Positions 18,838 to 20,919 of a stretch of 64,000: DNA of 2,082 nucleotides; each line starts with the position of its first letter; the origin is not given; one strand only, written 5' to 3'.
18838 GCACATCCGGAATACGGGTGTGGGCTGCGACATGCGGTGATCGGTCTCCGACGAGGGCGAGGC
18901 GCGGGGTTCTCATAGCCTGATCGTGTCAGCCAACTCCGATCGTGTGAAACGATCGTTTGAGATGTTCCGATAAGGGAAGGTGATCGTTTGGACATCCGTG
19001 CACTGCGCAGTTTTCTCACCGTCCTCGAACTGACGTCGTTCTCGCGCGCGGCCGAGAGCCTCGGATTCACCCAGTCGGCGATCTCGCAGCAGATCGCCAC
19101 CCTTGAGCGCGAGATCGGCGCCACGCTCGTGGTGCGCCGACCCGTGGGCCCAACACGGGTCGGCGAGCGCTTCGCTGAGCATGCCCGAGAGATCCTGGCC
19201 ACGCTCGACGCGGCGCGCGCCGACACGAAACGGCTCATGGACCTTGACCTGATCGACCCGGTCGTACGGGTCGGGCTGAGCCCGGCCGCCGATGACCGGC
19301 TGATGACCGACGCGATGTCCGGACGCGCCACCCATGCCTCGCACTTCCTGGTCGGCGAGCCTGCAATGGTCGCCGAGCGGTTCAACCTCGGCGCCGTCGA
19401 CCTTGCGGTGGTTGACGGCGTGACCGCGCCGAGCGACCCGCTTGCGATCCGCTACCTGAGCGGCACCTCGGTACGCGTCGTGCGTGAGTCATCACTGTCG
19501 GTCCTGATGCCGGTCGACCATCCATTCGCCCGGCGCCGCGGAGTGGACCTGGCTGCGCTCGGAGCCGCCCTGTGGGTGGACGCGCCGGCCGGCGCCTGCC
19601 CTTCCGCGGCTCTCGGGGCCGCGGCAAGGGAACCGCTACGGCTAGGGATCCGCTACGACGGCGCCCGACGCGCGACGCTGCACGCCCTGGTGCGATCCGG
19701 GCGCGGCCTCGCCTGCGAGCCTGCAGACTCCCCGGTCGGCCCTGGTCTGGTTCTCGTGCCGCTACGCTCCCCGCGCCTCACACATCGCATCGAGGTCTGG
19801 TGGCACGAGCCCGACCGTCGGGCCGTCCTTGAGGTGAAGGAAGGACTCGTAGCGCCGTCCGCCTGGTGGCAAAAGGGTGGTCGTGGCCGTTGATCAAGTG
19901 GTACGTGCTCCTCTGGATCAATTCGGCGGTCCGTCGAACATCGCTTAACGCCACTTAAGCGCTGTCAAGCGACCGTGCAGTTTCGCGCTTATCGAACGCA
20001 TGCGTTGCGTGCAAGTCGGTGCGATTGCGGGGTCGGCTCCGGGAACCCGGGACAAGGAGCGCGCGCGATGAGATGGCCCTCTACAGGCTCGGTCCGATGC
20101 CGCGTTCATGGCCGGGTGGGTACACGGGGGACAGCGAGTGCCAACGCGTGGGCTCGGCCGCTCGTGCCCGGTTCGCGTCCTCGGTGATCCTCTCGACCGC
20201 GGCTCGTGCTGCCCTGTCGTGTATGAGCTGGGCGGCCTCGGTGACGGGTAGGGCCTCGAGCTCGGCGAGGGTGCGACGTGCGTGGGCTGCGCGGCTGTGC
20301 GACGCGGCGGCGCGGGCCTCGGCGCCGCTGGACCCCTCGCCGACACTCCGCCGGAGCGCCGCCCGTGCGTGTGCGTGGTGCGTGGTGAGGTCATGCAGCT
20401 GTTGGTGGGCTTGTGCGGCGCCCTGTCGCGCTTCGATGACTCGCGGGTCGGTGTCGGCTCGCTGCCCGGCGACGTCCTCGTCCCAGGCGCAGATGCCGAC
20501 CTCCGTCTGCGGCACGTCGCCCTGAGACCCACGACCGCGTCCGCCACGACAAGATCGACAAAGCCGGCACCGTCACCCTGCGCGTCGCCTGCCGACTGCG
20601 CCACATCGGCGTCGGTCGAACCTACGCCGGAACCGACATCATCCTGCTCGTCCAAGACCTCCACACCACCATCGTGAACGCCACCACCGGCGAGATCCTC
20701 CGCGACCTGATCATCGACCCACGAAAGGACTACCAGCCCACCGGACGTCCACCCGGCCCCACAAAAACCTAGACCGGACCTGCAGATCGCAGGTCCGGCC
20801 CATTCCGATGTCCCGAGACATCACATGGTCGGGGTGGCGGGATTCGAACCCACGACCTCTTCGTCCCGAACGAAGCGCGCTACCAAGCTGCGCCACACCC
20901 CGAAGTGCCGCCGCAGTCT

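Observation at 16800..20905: A ~4 kb islet of decayed, interlocked IS481 and IS1595 transposase fragments carrying a GATase-LysR pair, at the 3' end of tRNA-Pro(CGG)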

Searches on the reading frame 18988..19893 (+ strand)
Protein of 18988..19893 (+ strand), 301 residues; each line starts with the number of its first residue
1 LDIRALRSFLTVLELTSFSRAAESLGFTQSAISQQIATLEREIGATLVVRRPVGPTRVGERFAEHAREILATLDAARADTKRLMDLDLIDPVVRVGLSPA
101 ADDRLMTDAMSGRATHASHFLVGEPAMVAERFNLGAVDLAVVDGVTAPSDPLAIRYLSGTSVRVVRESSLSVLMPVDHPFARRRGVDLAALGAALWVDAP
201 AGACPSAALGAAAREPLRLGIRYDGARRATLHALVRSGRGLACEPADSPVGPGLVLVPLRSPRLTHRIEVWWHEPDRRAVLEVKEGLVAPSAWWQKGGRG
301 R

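Call 9: search_protein_families(library=pfam, max_evalue=0.01, proteins=[window:18988-19893:+])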
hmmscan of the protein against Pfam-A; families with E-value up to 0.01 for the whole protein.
window:18988-19893:+ (301 aa): 2 families
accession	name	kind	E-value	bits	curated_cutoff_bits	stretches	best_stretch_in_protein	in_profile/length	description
PF00126.33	HTH_1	-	2.7e-18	66.1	26.6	1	3-60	1-60/60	Bacterial regulatory helix-turn-helix protein, lysR family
PF03466.25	LysR_substrate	-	6.1e-09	36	28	1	121-276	40-191/209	LysR substrate binding domain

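Call 10: search_protein_families(library=ncbifam, max_evalue=0.01, proteins=[window:18988-19893:+])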
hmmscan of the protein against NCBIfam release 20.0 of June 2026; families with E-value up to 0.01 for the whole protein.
window:18988-19893:+ (301 aa): 51 families (the best 25 are shown)
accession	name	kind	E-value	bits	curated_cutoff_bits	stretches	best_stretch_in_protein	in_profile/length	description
NF053705.1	TransRegGltCGpos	equivalog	3.3e-19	69.2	350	1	1-247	1-244/300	glutamate biosynthesis transcriptional regulator GltC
NF040786.1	LysR_Sec_metab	equivalog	3.2e-18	65.8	250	1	1-81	1-83/298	selenium metabolism-associated LysR family transcriptional regulator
NF007385.0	PRK09906.1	equivalog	1.1e-17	64.1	356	1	1-194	1-188/296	DNA-binding transcriptional regulator HcaR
NF009888.0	PRK13348.1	subfamily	6.2e-16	58.3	297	1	1-69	3-72/302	HTH-type transcriptional regulator ArgP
NF002964.0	PRK03635.1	subfamily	6.4e-16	58.3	197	1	1-71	3-74/297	ArgP/LysG family DNA-binding transcriptional regulator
TIGR02424.1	TF_pcaQ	equivalog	6.5e-16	58.1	303.8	1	3-184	5-183/300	pca operon transcription factor PcaQ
NF047520.1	trans_act_CidR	equivalog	6.6e-16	58.3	415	1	1-191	1-186/292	cidABC operon transcriptional activator CidR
NF008416.0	PRK11242.1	equivalog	2.9e-15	56.3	277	1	1-100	1-100/300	transcriptional regulator CynR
TIGR03298.1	argP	subfamily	4e-15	55.7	273.55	1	1-69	1-70/292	ArgP/LysG family DNA-binding transcriptional regulator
NF008410.0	PRK11233.1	equivalog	2.6e-14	53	309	1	1-101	1-101/305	nitrogen assimilation transcriptional regulator NAC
NF045775.1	acetoin_reg_AlsR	exception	4.6e-14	52.6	430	1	1-82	1-84/290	acetoin biosynthesis transcriptional regulator AlsR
NF041036.1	decaheme_TF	subfamily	2.4e-13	50.2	210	1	1-90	1-92/301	multiheme cytochrome-associated LysR family transcriptional regulator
NF040710.1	benzoate_CatM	exception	3e-12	46.4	580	1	1-96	1-95/293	cis,cis-muconate-binding transcription regulator CatM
NF008352.0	PRK11139.1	subfamily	3.1e-12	46.2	288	1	4-81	9-88/305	transcriptional regulator GcvA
NF040888.1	trans_reg_YafC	equivalog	2.4e-11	43.1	470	1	6-78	8-82/293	DNA-binding transcriptional regulator YafC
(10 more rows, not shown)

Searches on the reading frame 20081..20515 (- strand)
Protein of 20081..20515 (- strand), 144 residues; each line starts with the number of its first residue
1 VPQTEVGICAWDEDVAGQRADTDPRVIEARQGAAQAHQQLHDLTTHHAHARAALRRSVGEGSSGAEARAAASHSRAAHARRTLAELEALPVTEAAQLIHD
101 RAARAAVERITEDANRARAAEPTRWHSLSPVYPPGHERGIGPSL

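Call 9: search_protein_families(library=pfam, max_evalue=0.01, proteins=[window:20081-20515:-])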
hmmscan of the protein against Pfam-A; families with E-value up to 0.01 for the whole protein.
window:20081-20515:- (144 aa): 0 families

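Call 10: search_protein_families(library=ncbifam, max_evalue=0.01, proteins=[window:20081-20515:-])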
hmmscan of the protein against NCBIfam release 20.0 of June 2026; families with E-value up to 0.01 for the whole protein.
window:20081-20515:- (144 aa): 1 family
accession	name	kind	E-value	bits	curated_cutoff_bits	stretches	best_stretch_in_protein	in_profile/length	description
TIGR04268.1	FxSxx-COOH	equivalog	0.0077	16.5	28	1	40-70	8-39/44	FxSxx-COOH cyclophane-containing RiPP peptide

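Call 57: search_protein_representatives(protein=window:20081-20515:-)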
Query: 144 residues. Proteins with E-value up to 0.001 (for the whole library): 61; up to 1e-10: 25; up to 1e-30: 3. The best 61 are listed.
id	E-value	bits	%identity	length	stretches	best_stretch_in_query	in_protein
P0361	9.7e-85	298.1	100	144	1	1-144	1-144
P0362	4.2e-34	134.2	59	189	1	1-144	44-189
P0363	8.6e-33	129.9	58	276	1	3-144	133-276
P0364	5.5e-28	114.4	53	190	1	4-144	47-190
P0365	7.6e-28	113.9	52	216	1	8-144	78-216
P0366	9.0e-25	104.0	51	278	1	2-136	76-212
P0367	7.5e-23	97.8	47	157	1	6-144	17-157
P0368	7.1e-22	94.6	51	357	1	1-144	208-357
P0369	4.1e-21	92.2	56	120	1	27-144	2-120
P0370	8.0e-18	81.5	51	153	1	4-130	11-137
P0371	3.7e-17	79.4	46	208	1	2-122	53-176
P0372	4.3e-17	79.1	44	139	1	10-144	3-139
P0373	6.8e-17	78.5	67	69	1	78-144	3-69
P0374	1.9e-16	77.1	49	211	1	1-123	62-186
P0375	5.5e-16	75.5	48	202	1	1-144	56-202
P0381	1.1e-14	71.4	44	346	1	1-141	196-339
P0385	4.8e-12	62.8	45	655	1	1-144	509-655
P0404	2.6e-06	44.2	38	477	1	1-121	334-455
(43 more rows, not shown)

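Call 58: search_protein_families(library=pfam, max_evalue=0.01, proteins=[P0362, P0363, P0364, P0365, P0366, P0368, P0381, P0385, P0404])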
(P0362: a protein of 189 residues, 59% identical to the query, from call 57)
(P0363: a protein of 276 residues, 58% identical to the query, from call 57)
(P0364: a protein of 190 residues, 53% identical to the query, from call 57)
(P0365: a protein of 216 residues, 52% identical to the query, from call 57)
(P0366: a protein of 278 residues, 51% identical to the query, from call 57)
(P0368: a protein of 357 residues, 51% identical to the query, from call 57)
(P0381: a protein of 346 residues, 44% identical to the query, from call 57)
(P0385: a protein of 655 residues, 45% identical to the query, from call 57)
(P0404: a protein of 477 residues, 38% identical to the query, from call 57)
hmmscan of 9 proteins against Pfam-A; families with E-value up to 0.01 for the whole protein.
P0362 (189 aa): 0 families

P0363 (276 aa): 0 families

P0364 (190 aa): 0 families

P0365 (216 aa): 0 families

P0366 (278 aa): 0 families

P0368 (357 aa): 0 families

P0381 (346 aa): 0 families

P0385 (655 aa): 2 families
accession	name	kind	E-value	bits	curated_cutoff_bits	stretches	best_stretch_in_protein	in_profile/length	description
PF13604.12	AAA_30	-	7.4e-29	101.3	27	1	2-169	53-190/191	AAA domain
PF13245.12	AAA_19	-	1.1e-10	42.3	25.1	1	1-111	47-134/134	AAA domain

P0404 (477 aa): 0 families

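Call 60: search_dna_similar(query=window:20081-20515:-, collection=plasmids, mode=protein, max_rows=12, max_evalue=0.001)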
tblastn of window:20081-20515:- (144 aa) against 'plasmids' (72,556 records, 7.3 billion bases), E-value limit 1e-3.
No match.

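Call 63: search_protein_families(library=ncbifam, max_evalue=0.001, proteins=[P0385, P0368])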
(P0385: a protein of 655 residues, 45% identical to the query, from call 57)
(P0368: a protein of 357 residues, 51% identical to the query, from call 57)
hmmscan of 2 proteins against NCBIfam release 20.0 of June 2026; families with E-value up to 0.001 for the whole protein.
P0385 (655 aa): 6 families
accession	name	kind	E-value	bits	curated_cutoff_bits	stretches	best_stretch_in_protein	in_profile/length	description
TIGR02768.1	TraA_Ti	equivalog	3.2e-26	91.9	590.45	1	63-363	443-741/751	Ti-type conjugative transfer relaxase TraA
NF010464.0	PRK13889.1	subfamily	7.9e-18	63.7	1015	1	67-474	434-845/992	conjugal transfer relaxase TraA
NF010402.0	PRK13826.1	subfamily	1.6e-10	39.5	1317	1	70-578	472-986/1102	Dtr system oriT relaxase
TIGR01448.2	helicase_RecD2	equivalog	2.6e-09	35.8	500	1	67-172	409-513/713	SF1B family DNA helicase RecD2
TIGR01447.1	recD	equivalog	4.9e-07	28.7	310.15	1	70-123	266-318/597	exodeoxyribonuclease V subunit alpha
TIGR02760.1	TraI_TIGR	equivalog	5.1e-07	27.5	929.85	0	228-305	1388-1460/1960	conjugative transfer relaxase/helicase TraI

P0368 (357 aa): 0 families

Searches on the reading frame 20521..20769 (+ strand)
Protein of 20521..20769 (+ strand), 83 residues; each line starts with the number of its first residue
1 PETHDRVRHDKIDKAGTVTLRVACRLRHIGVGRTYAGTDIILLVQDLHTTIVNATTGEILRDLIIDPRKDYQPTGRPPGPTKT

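Call 9: search_protein_families(library=pfam, max_evalue=0.01, proteins=[window:20521-20769:+])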
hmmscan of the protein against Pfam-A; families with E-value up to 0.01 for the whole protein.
window:20521-20769:+ (83 aa): 0 families

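Call 10: search_protein_families(library=ncbifam, max_evalue=0.01, proteins=[window:20521-20769:+])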
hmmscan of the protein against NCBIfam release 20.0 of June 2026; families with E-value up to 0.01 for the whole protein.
window:20521-20769:+ (83 aa): 0 families

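Call 16: search_dna_similar(query=window:20521-20769:+, collection=plasmids, mode=protein, max_rows=15)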
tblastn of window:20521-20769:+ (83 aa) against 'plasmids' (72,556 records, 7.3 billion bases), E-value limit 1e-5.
Records with a match: 2; places in all: 2; records where one place covers at least 80% of the query: 1.
Best place of each record, by identity: <60% 2.
By first word of the organism name: Arthrobacter 1; Streptomyces 1.
By predicted mobility (MOB-suite, as given by PLSDB): non-mobilizable 2.
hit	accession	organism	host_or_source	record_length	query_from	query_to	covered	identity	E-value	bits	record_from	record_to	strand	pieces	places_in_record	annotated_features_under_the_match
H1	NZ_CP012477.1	Arthrobacter sp. ERGS1:01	single,stream water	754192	2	80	95%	43.0%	6e-13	69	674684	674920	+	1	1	IS481 family transposase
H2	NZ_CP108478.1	Streptomyces mirabilis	-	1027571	2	64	76%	52.4%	2e-9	59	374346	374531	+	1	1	record has no annotation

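Call 90: get_annotated_region(hit=H1, flank=1500)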
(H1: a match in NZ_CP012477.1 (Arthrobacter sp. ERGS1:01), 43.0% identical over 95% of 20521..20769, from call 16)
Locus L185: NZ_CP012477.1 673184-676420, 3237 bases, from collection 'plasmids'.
description: Arthrobacter sp. ERGS1:01 isolate water plasmid unnamed2, complete sequence
organism: Arthrobacter sp. ERGS1:01 (NCBI taxid 1704044)
taxonomy: Bacteria; Actinomycetota; Actinomycetes; Micrococcales; Micrococcaceae; Arthrobacter; Arthrobacter sp. ERGS1:01
host: -; source: single,stream water; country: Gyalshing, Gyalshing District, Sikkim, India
typing (MOB-suite, as given by PLSDB): non-mobilizable
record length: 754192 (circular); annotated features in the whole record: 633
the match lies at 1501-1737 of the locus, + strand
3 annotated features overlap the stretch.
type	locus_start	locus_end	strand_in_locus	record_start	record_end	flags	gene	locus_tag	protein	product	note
CDS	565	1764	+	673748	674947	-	-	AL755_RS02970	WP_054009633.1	IS481 family transposase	-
CDS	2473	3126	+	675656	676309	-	-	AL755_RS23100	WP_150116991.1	hypothetical protein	-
CDS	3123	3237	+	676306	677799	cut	-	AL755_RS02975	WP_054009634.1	hypothetical protein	-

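Call 91: get_annotated_region(hit=H2, flank=1800)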
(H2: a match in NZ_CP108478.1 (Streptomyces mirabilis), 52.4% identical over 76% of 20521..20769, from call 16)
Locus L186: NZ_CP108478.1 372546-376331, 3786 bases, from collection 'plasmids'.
description: Streptomyces mirabilis strain NBC_01248 plasmid unnamed1, complete sequence
organism: Streptomyces mirabilis (NCBI taxid 68239)
taxonomy: Bacteria; Actinomycetota; Actinomycetes; Kitasatosporales; Streptomycetaceae; Streptomyces; Streptomyces mirabilis
host: -; source: -; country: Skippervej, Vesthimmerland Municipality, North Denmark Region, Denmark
typing (MOB-suite, as given by PLSDB): non-mobilizable; replicon rep_cluster_249
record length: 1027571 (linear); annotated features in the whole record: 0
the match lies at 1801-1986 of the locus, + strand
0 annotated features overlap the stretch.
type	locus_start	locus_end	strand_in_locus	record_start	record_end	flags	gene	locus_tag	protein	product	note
